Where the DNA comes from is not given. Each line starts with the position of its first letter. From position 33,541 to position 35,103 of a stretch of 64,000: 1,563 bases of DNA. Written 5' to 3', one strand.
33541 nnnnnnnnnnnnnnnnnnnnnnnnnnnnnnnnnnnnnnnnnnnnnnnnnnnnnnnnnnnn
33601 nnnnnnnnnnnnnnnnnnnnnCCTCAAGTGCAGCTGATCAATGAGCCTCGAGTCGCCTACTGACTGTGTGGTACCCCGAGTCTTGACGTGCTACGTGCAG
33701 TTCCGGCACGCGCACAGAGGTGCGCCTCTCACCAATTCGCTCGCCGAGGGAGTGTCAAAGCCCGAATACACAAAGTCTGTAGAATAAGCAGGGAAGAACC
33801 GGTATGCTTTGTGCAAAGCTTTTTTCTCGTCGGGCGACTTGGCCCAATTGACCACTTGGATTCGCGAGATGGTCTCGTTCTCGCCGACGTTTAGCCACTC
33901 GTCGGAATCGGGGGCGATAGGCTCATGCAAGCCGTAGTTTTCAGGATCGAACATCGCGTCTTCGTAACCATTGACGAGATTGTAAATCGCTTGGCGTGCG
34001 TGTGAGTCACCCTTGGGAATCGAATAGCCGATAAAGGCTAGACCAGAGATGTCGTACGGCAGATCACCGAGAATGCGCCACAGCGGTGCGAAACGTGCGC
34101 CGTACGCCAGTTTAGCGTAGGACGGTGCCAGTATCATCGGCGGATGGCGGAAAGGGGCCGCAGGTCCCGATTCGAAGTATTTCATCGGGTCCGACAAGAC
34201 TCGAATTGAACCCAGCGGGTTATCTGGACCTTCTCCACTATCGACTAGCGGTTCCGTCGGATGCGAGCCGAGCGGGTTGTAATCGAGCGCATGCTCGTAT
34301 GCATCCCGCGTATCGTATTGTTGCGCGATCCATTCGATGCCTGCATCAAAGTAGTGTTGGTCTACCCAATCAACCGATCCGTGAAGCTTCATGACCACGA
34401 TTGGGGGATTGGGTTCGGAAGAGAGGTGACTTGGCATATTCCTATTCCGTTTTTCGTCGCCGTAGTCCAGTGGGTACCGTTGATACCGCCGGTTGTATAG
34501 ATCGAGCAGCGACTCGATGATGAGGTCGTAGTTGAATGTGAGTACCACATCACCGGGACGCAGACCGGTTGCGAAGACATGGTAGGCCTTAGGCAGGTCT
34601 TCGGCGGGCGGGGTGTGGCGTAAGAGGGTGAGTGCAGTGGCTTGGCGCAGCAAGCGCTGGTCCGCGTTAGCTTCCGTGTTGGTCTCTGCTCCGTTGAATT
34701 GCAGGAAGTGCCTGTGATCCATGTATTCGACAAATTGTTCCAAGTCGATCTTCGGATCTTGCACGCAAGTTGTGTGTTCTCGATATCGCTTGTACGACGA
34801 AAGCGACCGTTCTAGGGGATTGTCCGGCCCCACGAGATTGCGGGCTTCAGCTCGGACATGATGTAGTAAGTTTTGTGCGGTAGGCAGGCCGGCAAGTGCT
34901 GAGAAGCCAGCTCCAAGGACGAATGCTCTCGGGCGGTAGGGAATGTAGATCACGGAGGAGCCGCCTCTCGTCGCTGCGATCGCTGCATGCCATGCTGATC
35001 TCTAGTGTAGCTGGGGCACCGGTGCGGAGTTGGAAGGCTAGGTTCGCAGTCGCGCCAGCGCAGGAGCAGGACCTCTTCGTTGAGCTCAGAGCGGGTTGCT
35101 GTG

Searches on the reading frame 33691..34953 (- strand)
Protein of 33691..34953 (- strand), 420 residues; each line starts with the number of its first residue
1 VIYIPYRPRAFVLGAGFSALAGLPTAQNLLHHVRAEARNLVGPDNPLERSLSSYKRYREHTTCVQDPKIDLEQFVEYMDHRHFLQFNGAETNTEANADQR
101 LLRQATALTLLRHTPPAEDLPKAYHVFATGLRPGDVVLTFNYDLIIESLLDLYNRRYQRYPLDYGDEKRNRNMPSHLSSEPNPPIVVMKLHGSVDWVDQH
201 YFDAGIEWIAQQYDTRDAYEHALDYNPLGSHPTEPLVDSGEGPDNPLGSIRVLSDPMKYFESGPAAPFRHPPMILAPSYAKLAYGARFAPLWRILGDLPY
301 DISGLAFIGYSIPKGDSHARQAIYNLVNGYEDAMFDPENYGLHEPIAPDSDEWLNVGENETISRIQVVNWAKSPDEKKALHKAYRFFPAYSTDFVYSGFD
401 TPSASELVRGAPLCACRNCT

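Call 4: search_protein_families(library=pfam, proteins=[window:33691-34953:-], max_evalue=0.01)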
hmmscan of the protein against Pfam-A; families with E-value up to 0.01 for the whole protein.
window:33691-34953:- (420 aa): 1 family
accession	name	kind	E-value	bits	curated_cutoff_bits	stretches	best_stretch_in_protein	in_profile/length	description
PF13289.12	SIR2_2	-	7.6e-06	26.5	24.5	1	136-198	2-54/141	SIR2-like domain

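Call 5: search_protein_families(library=padloc, proteins=[window:33691-34953:-], max_evalue=0.01)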
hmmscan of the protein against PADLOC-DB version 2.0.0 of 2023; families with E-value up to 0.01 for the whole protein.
window:33691-34953:- (420 aa): 7 families
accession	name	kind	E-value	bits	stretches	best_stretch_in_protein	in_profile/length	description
PDLC02408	Aga_SIR2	-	2.7e-08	31.3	1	127-200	141-207/343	Class II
PDLC04087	SIR2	-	4.7e-07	27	1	11-199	21-199/343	-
PDLC04084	SIR2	-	4.7e-06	24.1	0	10-99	44-133/414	-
PDLC02414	Aga_SIR2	-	1.8e-05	22.2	1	137-199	121-177/313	-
PDLC04081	SIR2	-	0.0024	15.1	0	176-200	188-212/345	-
PDLC04074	SIR2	-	0.0064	13.7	0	137-200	145-211/357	-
PDLC04092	SIR2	-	0.0096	13.3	0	137-198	121-177/318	-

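Call 7: search_protein_families(library=ncbifam, proteins=[window:33691-34953:-], max_evalue=0.01)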
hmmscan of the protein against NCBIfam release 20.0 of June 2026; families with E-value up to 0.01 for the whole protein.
window:33691-34953:- (420 aa): 0 families

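Call 10: find_homologous_proteins(query=window:33691-34953:-, max_evalue=0.001)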
Query window:33691-34953:- (420 aa): 34 proteins with E <= 0.001 among 6314 candidates.
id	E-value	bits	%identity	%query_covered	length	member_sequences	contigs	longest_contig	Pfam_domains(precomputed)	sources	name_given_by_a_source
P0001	1.1e-292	988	100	100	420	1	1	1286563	PF13289.13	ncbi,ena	-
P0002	9.4e-220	748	88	87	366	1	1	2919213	PF13289.13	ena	-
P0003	8.0e-187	640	66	100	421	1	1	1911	PF13289.13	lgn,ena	-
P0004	2.2e-185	635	66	100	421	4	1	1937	PF13289.13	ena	-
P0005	2.4e-162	559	71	81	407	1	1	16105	PF13289.13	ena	-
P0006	1.3e-78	283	40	96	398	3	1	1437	PF13289.13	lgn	-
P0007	8.7e-56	208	37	94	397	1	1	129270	PF13289.13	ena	-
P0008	4.2e-53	199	35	96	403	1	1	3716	PF13289.13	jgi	jgi:hypothetical protein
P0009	7.7e-48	182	31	95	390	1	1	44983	PF13289.13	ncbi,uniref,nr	ncbi:MAG: Uncharacterized protein AWT59_0919 [Candidatus Gallionella acididurans]|uniref:Uncharacter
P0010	3.1e-46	176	30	95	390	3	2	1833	PF13289.13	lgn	-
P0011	2.8e-45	173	34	77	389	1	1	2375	PF13289.13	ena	-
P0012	5.1e-45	172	31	96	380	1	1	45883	PF13289.13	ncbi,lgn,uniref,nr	ncbi:SIR2-like domain protein [Leptospira ellinghausenii]|uniref:SIR2-like domain protein n=1 Tax=Le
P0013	3.5e-43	166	33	80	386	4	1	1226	PF13289.13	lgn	-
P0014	2.0e-41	160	29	95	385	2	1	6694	PF13289.13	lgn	-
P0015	3.1e-41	160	31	94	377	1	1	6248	PF13289.13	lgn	-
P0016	1.1e-40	158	34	80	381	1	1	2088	PF13289.13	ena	-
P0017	2.2e-40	157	29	91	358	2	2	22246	PF13289.13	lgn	-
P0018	5.9e-33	133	34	69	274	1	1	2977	PF13289.13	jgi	jgi:hypothetical protein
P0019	1.1e-32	132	33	77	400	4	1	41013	PF13289.13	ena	-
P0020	2.6e-30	124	32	77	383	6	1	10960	PF13289.13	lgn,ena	-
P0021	1.5e-29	121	32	77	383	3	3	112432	PF13289.13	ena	-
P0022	3.0e-29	120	33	79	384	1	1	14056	PF13289.13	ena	-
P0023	3.8e-29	120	36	48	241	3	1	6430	PF13289.13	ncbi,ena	-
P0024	1.3e-28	118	33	78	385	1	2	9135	PF13289.13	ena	-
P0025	4.2e-26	110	31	79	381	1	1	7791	PF13289.13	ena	-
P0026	6.3e-25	106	34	61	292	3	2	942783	PF13289.13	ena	-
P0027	4.6e-24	103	30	77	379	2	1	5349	PF13289.13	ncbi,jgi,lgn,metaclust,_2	metaclust:\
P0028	3.3e-23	100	31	77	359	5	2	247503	PF13289.13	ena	-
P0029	3.4e-23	100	27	94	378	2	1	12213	PF13289.13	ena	-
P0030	7.1e-10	56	26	75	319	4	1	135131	PF13289.13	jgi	-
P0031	1.2e-9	56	32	45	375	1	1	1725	PF13289.13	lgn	-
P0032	4.5e-5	41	26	78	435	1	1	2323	PF13289.13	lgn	-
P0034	5.0e-4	37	28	47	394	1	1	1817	PF13289.13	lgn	-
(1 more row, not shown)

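Call 11: find_encoding_contigs(protein=P0002, flank=8000, max_places=3)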
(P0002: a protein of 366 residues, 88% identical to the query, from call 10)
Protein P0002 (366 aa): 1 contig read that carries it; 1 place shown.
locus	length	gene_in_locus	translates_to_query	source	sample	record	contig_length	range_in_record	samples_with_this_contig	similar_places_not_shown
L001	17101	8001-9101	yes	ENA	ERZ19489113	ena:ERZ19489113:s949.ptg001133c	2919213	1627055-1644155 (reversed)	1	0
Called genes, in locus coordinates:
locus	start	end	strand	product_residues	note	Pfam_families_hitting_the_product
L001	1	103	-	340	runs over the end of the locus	PF02826:2-Hacid_dh_C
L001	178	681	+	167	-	PF02367:TsaE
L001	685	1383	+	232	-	PF00814:TsaD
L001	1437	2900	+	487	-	PF01939:NucS_C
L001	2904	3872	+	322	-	PF01555:N6_N4_Mtase, PF08241:Methyltransf_11 (faint)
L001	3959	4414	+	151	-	PF00334:NDK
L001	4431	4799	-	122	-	PF02410:RsfS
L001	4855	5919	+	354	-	PF02540:NAD_synthase (faint), PF03054:tRNA_Me_trans, PF20259:tRNA_Me_trans_M, PF20258:tRNA_Me_trans_C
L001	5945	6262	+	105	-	-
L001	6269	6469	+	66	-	-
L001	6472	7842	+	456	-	PF01555:N6_N4_Mtase, PF01170:UPF0020 (weak)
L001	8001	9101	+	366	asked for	PF13289:SIR2_2 (faint)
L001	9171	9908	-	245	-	PF07505:DUF5131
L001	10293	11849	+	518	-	PF00501:AMP-binding, PF13193:AMP-binding_C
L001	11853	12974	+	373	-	PF18731:HEPN_Swt1 (faint)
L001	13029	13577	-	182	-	PF03703:bPH_2, PF24649:DUF7642 (weak)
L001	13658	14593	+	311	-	PF00296:Bac_luciferase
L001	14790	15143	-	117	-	-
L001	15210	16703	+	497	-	PF26686:DUF8575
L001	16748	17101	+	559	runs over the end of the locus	PF26686:DUF8575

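Call 12: find_encoding_contigs(protein=P0005, flank=8000, max_places=3)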
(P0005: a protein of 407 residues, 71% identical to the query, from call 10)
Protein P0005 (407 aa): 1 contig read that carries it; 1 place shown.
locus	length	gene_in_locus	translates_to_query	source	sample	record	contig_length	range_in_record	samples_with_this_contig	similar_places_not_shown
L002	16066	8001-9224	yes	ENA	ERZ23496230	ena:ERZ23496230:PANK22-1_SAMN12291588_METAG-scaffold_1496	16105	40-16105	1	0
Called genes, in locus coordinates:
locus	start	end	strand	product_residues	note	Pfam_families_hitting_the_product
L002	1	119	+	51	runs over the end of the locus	?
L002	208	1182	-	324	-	-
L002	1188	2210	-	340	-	PF02826:2-Hacid_dh_C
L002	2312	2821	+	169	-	PF02367:TsaE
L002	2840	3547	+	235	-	PF00814:TsaD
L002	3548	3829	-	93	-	-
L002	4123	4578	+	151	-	PF00334:NDK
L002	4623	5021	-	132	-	PF02410:RsfS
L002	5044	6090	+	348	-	PF03054:tRNA_Me_trans, PF20259:tRNA_Me_trans_M, PF20258:tRNA_Me_trans_C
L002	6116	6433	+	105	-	-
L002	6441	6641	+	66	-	-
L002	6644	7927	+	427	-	PF01555:N6_N4_Mtase, PF01170:UPF0020 (faint)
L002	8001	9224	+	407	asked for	PF13289:SIR2_2 (faint)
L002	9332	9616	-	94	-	PF07505:DUF5131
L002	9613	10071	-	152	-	PF07505:DUF5131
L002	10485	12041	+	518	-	-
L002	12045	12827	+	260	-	-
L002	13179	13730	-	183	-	PF03703:bPH_2, PF24649:DUF7642 (weak)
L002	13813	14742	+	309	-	PF00296:Bac_luciferase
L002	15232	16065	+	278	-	?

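Call 13: find_encoding_contigs(protein=P0007, flank=8000, max_places=3)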
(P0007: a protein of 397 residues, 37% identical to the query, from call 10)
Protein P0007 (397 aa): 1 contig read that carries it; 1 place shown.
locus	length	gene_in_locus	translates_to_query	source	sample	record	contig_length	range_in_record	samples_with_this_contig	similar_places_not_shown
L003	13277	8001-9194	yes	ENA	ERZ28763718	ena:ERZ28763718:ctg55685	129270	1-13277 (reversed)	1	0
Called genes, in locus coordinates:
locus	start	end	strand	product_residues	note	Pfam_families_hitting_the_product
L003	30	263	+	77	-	PF14026:SCO4226-like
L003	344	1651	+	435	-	PF22483:Mu-transpos_C_2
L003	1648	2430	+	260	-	PF01695:IstB_IS21, PF00004:AAA (weak)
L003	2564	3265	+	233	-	-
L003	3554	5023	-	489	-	-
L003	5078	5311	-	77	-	-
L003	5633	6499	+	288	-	PF01040:UbiA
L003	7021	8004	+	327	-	-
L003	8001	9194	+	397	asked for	PF13289:SIR2_2 (weak)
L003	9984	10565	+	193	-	-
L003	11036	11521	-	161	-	-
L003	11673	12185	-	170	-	PF00994:MoCF_biosynth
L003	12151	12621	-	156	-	PF01967:MoaC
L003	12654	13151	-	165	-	PF00994:MoCF_biosynth, PF03454:MoeA_C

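Call 15: find_encoding_contigs(protein=P0009, flank=8000, max_places=3)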
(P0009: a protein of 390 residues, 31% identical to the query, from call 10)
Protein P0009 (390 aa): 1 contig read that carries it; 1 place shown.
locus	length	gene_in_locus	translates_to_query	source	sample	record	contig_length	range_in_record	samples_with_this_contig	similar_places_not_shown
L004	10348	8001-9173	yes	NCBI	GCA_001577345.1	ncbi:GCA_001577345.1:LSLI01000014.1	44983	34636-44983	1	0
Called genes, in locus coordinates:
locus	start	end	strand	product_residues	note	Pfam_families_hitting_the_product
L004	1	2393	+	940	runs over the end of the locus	PF03477:ATP-cone, PF00317:Ribonuc_red_lgN, PF02867:Ribonuc_red_lgC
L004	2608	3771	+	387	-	PF00268:Ribonuc_red_sm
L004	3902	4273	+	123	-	-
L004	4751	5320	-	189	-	PF00227:Proteasome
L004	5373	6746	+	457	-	PF04715:, PF00425:Chorismate_bind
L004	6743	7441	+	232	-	PF02678:Pirin, PF07883:Cupin_2 (faint), PF17954:Pirin_C_2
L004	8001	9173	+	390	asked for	PF13289:SIR2_2 (weak)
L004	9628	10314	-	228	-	PF19296:RelA_AH (weak), PF28438:RelA_RIS, PF13291:ACT_4, PF01842:ACT, PF22629:ACT_AHAS_ss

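Call 16: find_encoding_contigs(protein=P0012, flank=8000, max_places=3)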
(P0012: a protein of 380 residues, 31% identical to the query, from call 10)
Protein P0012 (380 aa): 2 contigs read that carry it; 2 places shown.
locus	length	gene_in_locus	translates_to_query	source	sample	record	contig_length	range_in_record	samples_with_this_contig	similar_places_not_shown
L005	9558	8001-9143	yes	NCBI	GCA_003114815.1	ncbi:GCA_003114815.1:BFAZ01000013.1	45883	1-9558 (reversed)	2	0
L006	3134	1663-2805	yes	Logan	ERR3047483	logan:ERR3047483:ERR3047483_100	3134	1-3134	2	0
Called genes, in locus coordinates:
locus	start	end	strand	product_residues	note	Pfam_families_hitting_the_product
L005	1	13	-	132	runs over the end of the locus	PF22091:DUF6941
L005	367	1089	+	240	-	PF01656:CbiA, PF02374:ArsA_ATPase (faint), PF09140:MipZ (faint), PF10609:ParA (weak), PF13614:AAA_31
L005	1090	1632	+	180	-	PF11300:DUF3102 (weak)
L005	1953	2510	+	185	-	PF13730:HTH_36, PF01325:Fe_dep_repress (weak)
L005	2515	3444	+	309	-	-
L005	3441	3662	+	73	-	-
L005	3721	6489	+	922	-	PF20464:MmeI_N, PF20465:MmeI_hel, PF02384:N6_Mtase (weak), PF20473:MmeI_Mtase, PF07669:Eco57I, PF20466:MmeI_TRD, PF20467:MmeI_C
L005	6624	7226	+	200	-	PF13274:SocA_Panacea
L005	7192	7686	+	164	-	-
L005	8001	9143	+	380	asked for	PF13289:SIR2_2 (weak)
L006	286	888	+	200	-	PF13274:SocA_Panacea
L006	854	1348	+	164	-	-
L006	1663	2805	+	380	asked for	PF13289:SIR2_2 (weak)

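Call 17: find_encoding_contigs(protein=P0019, flank=8000, max_places=3)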
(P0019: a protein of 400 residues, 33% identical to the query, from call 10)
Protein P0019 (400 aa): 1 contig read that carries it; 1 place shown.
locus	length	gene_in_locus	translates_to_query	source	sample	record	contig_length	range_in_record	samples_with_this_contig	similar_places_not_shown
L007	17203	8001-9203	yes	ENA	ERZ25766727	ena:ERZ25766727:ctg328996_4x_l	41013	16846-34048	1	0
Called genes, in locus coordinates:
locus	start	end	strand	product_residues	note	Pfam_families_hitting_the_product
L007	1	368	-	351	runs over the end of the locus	-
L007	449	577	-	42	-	-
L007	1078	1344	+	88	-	-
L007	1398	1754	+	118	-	-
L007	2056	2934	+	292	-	PF17170:DUF5128 (faint), PF01436:NHL (weak)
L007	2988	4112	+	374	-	PF00296:Bac_luciferase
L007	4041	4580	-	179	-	PF03050:DDE_Tnp_IS66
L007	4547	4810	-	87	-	-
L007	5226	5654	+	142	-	PF00239:Resolvase, PF02796:HTH_7 (faint)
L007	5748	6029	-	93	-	-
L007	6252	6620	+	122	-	PF13975:gag-asp_proteas (weak)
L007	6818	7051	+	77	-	-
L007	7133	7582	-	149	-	PF01609:DDE_Tnp_1, PF13586:DDE_Tnp_1_2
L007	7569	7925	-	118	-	PF13340:DUF4096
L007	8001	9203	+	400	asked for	PF13289:SIR2_2 (weak)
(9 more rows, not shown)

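Call 21: find_related_loci(query=A1, collection=genome_contigs, flank=10000)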
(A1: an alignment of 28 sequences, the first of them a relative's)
Query A1 (420 aa) in genome_contigs; peptide patterns used: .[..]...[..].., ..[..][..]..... (x = any residue, [..] = any of these).
600 stretches matched a pattern (row limit reached: there are more); 108 encode a relative of the query (tblastn E <= 1e-3); the best 80 are kept; 80 distinct loci.
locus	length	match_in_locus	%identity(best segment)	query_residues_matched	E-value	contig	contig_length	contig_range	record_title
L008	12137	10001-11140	34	4-400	2e-56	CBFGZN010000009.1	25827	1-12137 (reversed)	MAG TPA_asm: uncultured Solirubrobacterales bacterium isolate SRR11092506_metabat2_4 genome assembly, contig: ERZ2725854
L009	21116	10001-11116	30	11-400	5e-49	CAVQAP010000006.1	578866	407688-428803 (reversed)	MAG: uncultured Acidobacteriota bacterium isolate MFD03323.bin.1.98 genome assembly, contig: contig_24880, whole genome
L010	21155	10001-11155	31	9-418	2e-48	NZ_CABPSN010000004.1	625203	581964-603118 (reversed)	Pandoraea aquatica strain LMG 31011, whole genome shotgun sequence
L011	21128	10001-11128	30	9-408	7e-48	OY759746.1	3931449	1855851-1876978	MAG: Spirochaetia bacterium isolate 37a8ee1d-4d30-4a0d-bbf4-d03c19003557 genome assembly, chromosome: 1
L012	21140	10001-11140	29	11-408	1e-47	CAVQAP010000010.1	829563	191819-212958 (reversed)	MAG: uncultured Acidobacteriota bacterium isolate MFD03323.bin.1.98 genome assembly, contig: contig_27774, whole genome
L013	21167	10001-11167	31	9-420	7e-47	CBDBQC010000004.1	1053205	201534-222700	MAG: Dehalococcoidia bacterium isolate 3b5922da-460a-4212-a651-5a23880356d2 genome assembly, contig: contig_4, whole gen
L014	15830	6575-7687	30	9-403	1e-46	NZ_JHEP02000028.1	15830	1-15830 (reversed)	Bordetella pseudohinzii strain 8-296-03 SAMN02263900_NODE_28.ctg_115830, whole genome shotgun sequence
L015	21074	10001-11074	31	9-399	5e-46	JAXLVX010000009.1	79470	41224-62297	MAG: Anaerolineales bacterium isolate STL-CHL8 C3.223.fa-9, whole genome shotgun sequence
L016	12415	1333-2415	29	9-400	6e-45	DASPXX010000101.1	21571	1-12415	MAG TPA_asm: Thermoanaerobaculia bacterium isolate SMAG_U11578 k141_1172862, whole genome shotgun sequence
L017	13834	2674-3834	28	3-411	2e-43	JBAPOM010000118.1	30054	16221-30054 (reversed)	MAG: Candidatus Acidiferrales bacterium isolate MFD01260_ilm_asm_bin34 k127_91216, whole genome shotgun sequence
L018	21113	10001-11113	29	5-400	1e-41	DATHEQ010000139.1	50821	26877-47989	MAG TPA_asm: Polyangiaceae bacterium isolate SMAG_U12425 k141_480969, whole genome shotgun sequence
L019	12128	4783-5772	29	7-341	2e-41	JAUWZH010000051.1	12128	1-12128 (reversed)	MAG: Candidatus Brocadiaceae bacterium isolate CSMAG_2731 CSMAG_2731_k141_703077_length_12128_cov_5.9908, whole genome s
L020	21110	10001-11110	28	7-400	9e-41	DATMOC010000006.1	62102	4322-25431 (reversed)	MAG TPA_asm: Bryobacteraceae bacterium isolate SMAG_U12866 k141_894607, whole genome shotgun sequence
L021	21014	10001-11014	29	2-344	9e-41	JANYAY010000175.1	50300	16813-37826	MAG: Deltaproteobacteria bacterium isolate GL140_5_metabat_391 GL140_5_k141_1524419, whole genome shotgun sequence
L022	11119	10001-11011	32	1-344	3e-40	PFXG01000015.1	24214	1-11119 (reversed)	MAG: Zetaproteobacteria bacterium CG_4_9_14_3_um_filter_49_83 CG_4_9_14_3_um_filter_150_scaffold_1573_c, whole genome sh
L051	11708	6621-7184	28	8-196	1e-10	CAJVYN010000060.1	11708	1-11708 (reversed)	TPA_asm: uncultured bacterium isolate DRR093003_bin.2_MetaBAT_v2.12.1_MAG genome assembly, contig: NODE_1010_length_1170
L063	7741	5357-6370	26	11-323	2e-8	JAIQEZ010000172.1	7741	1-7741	MAG: Terriglobia bacterium isolate SRVP_9 SR-VP_26_10_2019_B_40cm_scaffold_10346, whole genome shotgun sequence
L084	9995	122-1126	22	9-352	2e-6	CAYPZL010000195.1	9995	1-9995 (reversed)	MAG TPA_asm: uncultured Pirellulales bacterium isolate SRP338002_co1_156 genome assembly, contig: NODE_6298_length_9995_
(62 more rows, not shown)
